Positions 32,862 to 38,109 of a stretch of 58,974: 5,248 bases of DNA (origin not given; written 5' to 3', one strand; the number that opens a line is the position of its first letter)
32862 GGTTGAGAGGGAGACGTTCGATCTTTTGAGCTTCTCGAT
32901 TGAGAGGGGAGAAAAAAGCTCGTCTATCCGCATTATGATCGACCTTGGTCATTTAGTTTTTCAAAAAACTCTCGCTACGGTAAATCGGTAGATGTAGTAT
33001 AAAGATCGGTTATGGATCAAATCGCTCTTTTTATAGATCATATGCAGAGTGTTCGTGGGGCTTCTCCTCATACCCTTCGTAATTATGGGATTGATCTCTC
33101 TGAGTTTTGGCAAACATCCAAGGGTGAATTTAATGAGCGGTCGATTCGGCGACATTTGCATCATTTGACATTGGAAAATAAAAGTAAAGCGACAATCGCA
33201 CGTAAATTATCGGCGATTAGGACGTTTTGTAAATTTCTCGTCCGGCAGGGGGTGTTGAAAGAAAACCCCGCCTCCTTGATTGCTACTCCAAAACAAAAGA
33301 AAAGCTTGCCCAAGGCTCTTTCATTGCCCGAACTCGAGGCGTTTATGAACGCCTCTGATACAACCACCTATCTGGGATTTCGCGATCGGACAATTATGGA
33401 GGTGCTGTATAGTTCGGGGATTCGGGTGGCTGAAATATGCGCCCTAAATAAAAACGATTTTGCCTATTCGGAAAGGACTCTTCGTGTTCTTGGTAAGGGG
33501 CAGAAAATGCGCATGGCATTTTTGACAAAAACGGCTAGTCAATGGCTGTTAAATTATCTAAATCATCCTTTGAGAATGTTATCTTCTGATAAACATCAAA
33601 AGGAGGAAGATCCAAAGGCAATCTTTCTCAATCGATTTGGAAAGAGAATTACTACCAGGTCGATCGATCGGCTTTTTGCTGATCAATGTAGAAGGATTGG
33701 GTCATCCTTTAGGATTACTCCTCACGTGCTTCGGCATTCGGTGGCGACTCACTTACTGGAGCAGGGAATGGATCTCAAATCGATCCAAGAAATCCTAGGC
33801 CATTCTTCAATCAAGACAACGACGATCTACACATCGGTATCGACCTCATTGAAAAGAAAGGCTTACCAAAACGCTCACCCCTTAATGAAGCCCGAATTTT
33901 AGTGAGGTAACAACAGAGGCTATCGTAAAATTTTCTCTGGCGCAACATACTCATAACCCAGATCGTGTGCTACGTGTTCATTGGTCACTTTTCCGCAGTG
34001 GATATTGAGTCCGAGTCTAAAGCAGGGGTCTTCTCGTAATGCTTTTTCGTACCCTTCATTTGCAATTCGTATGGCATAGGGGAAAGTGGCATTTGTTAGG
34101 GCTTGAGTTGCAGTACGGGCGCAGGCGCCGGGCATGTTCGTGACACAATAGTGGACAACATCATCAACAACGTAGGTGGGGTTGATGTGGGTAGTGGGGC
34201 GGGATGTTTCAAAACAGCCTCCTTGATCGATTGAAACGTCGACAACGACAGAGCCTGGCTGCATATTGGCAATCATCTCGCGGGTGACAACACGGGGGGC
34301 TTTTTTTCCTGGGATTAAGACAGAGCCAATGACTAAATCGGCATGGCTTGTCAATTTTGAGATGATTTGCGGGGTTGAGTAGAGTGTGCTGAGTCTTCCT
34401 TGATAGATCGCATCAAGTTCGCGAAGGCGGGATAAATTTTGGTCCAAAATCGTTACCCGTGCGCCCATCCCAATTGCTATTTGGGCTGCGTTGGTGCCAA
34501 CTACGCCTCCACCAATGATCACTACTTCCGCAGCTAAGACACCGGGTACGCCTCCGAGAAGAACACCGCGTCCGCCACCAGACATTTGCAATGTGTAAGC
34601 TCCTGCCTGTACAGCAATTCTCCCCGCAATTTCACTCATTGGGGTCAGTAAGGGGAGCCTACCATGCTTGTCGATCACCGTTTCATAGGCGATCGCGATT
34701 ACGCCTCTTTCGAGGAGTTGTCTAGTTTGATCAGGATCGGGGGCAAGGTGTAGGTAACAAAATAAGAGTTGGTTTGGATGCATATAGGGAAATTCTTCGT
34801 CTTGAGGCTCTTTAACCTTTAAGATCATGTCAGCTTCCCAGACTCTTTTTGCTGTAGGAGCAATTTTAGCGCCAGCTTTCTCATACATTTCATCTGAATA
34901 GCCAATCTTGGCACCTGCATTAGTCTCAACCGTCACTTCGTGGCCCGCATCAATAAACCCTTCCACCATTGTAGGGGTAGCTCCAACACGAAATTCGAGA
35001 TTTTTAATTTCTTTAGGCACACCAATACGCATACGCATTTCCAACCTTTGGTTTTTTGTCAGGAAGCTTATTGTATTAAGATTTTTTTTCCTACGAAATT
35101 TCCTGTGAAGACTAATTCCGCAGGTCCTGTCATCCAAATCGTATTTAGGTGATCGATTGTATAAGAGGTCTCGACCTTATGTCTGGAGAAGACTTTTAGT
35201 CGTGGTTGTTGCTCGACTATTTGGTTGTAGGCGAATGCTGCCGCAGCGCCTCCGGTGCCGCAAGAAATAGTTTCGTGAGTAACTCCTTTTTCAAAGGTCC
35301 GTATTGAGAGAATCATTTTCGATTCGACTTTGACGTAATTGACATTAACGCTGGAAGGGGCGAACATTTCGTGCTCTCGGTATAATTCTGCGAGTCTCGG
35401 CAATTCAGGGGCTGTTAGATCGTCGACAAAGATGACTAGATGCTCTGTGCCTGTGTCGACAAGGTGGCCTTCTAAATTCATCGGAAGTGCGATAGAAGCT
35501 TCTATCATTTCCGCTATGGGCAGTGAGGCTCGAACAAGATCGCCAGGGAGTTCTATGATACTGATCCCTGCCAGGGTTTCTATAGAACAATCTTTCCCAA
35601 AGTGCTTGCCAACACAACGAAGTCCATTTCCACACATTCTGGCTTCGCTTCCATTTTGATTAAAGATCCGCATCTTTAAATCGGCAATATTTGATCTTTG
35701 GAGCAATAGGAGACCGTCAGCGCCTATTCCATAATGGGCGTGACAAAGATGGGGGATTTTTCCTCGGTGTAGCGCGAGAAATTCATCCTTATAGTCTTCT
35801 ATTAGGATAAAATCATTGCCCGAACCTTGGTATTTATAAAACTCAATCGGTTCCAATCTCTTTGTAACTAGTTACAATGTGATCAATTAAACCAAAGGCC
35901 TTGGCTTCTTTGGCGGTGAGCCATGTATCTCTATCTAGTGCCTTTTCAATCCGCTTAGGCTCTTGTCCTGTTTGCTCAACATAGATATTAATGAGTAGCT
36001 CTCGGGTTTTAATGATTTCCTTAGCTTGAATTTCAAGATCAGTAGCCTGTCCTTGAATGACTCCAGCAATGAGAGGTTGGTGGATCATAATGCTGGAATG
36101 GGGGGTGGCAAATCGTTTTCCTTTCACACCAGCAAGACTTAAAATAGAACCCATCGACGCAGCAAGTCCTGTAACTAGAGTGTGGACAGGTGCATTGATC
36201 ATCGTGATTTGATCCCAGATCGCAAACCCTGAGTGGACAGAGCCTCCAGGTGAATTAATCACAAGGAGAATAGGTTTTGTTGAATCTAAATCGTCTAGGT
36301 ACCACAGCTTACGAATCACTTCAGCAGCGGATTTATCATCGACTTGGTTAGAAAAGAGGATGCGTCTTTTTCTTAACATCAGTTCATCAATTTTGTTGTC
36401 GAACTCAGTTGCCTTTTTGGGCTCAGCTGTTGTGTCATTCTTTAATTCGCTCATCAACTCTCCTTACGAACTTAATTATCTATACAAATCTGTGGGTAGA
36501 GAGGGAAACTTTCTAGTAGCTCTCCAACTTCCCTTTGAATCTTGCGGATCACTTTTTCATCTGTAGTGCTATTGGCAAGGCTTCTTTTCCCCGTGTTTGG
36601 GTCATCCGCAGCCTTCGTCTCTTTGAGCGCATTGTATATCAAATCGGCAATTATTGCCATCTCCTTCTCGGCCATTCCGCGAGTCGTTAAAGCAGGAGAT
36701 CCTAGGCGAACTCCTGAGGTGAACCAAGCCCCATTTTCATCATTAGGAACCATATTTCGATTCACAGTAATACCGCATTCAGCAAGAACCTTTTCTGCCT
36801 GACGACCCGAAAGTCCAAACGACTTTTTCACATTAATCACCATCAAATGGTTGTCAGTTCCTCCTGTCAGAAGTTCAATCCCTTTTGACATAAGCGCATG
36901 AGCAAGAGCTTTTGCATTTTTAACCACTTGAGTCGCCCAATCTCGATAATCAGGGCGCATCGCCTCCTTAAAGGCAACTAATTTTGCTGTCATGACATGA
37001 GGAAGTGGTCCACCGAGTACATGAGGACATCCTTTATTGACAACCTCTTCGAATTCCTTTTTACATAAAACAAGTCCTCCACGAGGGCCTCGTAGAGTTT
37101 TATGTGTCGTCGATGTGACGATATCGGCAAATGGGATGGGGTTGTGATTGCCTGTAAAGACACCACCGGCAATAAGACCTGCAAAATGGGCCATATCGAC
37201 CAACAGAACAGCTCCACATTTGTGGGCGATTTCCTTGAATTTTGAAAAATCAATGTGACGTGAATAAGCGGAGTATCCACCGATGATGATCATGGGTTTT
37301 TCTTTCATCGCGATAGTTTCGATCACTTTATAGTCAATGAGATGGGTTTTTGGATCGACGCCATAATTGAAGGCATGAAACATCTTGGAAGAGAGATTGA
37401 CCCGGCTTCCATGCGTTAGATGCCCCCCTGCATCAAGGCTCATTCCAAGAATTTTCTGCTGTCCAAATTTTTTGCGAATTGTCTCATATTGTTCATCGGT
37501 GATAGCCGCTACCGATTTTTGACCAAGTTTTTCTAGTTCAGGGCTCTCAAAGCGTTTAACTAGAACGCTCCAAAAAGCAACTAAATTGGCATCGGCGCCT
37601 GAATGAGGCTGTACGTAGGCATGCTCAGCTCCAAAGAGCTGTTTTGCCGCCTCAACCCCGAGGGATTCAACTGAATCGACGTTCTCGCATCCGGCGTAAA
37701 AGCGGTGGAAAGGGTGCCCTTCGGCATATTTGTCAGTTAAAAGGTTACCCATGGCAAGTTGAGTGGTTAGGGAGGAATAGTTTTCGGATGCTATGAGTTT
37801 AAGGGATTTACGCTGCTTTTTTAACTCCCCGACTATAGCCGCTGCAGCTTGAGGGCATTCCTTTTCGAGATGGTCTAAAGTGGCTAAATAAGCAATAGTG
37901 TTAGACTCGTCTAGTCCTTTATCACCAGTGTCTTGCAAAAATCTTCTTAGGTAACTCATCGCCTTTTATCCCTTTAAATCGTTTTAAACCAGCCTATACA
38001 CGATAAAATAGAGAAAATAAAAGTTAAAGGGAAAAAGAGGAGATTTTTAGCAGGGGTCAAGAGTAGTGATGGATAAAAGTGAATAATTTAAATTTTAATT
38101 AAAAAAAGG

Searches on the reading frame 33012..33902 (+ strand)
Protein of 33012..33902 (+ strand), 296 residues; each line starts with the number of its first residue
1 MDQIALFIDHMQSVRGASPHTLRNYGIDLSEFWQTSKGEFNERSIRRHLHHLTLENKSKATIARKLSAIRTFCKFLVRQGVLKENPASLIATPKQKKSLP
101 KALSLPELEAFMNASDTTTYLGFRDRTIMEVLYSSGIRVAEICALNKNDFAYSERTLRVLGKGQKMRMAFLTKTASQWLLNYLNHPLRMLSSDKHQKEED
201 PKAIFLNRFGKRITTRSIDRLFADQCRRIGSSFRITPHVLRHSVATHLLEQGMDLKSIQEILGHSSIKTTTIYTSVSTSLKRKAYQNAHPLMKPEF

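Call 64: search_protein_families(library=pfam, proteins=[window:33012-33902:+], max_evalue=0.0001)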
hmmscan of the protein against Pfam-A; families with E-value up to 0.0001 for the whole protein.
window:33012-33902:+ (296 aa): 2 families
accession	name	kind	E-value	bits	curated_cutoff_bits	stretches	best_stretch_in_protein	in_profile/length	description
PF00589.27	Phage_integrase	-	8.9e-40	136.7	27.1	1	106-277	6-169/172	Phage integrase family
PF02899.23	Phage_int_SAM_1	-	1.4e-14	54.5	22.3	1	4-80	1-83/83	Phage integrase, N-terminal SAM-like domain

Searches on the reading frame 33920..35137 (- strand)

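Call 64: search_protein_families(library=pfam, proteins=[window:33920-35137:-], max_evalue=0.0001)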
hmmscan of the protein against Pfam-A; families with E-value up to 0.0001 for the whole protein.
window:33920-35137:- (405 aa): 4 families
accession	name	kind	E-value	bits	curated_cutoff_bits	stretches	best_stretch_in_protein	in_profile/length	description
PF01262.27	AlaDh_PNT_C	-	4.7e-87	291.3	23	1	175-387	1-214/214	Alanine dehydrogenase/PNT, C-terminal domain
PF05222.21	AlaDh_PNT_N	-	3.4e-48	163.8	30.4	1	39-171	1-136/136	Alanine dehydrogenase/PNT, N-terminal domain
PF07992.20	Pyr_redox_2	-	2.3e-05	24.4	26.1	1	198-244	142-184/291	Pyridine nucleotide-disulphide oxidoreductase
PF02826.25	2-Hacid_dh_C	-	7e-05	22.7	25.1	0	203-302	37-127/178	D-isomer specific 2-hydroxyacid dehydrogenase, NAD binding domain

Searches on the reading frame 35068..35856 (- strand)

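Call 64: search_protein_families(library=pfam, proteins=[window:35068-35856:-], max_evalue=0.0001)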
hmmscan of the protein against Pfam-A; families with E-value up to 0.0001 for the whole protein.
window:35068-35856:- (262 aa): 1 family
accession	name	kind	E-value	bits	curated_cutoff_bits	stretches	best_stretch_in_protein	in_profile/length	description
PF01678.24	DAP_epimerase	-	1.3e-37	129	34.7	2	6-102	1-103/121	Diaminopimelate epimerase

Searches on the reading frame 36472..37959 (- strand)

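Call 64: search_protein_families(library=pfam, proteins=[window:36472-37959:-], max_evalue=0.0001)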
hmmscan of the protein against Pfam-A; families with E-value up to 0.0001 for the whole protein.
window:36472-37959:- (495 aa): 1 family
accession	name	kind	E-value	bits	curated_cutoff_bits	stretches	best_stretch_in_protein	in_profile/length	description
PF00464.25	SHMT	-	3.4e-122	408.4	27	2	167-441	110-399/399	Serine hydroxymethyltransferase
